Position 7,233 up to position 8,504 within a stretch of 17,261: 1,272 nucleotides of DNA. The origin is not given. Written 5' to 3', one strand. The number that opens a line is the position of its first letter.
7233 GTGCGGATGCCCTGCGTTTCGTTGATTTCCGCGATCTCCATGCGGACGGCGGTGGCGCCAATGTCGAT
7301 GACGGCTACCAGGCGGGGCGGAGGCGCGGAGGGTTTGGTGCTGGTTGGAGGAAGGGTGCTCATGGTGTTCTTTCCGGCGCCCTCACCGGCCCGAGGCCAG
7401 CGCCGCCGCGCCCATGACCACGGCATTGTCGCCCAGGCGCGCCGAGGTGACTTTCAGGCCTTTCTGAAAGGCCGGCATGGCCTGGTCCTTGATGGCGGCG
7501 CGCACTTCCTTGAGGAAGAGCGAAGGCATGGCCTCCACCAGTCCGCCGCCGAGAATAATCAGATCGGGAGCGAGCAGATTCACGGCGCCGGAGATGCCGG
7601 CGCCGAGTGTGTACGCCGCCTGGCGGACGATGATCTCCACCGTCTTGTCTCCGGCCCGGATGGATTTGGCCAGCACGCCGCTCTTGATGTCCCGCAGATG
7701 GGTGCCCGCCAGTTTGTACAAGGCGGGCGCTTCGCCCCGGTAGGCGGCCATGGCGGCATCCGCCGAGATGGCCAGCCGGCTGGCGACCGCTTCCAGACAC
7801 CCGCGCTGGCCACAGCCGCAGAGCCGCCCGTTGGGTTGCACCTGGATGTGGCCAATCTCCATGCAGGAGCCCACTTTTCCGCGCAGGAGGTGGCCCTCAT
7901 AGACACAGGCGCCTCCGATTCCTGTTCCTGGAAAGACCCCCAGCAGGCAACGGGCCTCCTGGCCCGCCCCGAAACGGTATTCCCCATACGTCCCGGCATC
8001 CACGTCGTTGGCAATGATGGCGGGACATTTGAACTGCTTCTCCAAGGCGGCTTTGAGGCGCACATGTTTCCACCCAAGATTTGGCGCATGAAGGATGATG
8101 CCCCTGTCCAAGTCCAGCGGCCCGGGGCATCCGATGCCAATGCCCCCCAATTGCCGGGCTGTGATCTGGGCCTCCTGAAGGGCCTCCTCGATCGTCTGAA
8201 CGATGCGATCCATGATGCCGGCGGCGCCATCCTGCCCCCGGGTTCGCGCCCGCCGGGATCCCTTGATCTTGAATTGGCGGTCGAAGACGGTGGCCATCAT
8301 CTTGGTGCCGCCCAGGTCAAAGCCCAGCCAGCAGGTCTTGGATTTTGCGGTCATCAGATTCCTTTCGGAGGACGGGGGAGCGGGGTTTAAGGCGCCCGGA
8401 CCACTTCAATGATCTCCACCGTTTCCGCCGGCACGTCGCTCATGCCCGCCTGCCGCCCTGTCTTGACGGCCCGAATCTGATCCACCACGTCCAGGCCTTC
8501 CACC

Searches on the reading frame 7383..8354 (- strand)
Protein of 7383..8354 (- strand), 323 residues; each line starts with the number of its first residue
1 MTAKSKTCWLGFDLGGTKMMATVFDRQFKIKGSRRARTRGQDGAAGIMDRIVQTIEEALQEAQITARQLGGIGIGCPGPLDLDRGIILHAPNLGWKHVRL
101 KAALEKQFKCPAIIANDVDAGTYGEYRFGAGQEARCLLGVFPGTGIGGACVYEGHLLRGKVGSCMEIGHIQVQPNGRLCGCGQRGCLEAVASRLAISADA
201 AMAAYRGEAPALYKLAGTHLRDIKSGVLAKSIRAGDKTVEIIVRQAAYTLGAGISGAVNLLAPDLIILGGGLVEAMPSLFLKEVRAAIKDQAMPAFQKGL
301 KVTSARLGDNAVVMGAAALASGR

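Call 9: search_protein_families(library=pfam, proteins=[window:7383-8354:-], max_evalue=0.01)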
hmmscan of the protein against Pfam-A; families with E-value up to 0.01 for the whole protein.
window:7383-8354:- (323 aa): 3 families
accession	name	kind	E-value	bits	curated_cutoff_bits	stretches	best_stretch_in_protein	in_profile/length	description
PF00480.26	ROK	-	6.8e-66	223.2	22.9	1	10-321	2-292/294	ROK family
PF01869.26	BcrAD_BadFG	-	0.0011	19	31.5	1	10-78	1-71/271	BadF/BadG/BcrA/BcrD ATPase family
PF00370.27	FGGY_N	-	0.0028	17.7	28.8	1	9-74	2-75/245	FGGY family of carbohydrate kinases, N-terminal domain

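Call 43: find_homologous_proteins(query=window:7383-8354:-, max_evalue=1e-30)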
Query window:7383-8354:- (323 aa): 5814 proteins with E <= 1e-30 among 8000 candidates; the best 120 are listed.
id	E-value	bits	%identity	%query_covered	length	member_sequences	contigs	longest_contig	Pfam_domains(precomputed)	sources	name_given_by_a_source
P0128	7.1e-208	707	100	100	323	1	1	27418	PF00480.27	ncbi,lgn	-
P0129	9.6e-149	513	70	97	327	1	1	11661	PF01869.27,PF00480.27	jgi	jgi:glucokinase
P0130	4.5e-148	511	71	97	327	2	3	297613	PF00480.27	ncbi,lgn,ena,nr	ncbi:MAG: transcriptional regulator [Lentisphaerae bacterium GWF2_57_35]|nr:MAG: transcriptional reg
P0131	6.1e-146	504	71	96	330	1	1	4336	PF00480.27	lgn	-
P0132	1.5e-145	503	68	97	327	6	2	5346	PF01869.27,PF00480.27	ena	-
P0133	1.6e-145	503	68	97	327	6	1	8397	PF01869.27,PF00480.27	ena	-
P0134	4.8e-144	498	69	96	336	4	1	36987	PF00480.27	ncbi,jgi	-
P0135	1.0e-143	497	68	95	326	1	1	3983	PF01869.27,PF00480.27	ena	-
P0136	8.8e-143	494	71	98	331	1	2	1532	PF01869.27,PF00480.27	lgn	-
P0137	9.3e-143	493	67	95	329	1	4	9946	PF01869.27,PF00480.27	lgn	-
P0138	1.4e-142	493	67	96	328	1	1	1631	PF01869.27,PF00480.27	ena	-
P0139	1.7e-142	493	67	95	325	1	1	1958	PF01869.27,PF00480.27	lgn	-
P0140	1.7e-142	493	69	96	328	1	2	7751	PF01869.27,PF00480.27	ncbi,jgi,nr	ncbi:MAG: transcriptional regulator [Verrucomicrobia bacterium A1]|nr:MAG: transcriptional regulator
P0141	1.8e-142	492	69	96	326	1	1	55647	PF01869.27,PF00480.27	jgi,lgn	jgi:glucokinase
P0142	1.9e-142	492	69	98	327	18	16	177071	PF01869.27,PF00480.27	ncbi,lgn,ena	ncbi:MAG: ROK family protein [Candidatus Aminicenantales bacterium]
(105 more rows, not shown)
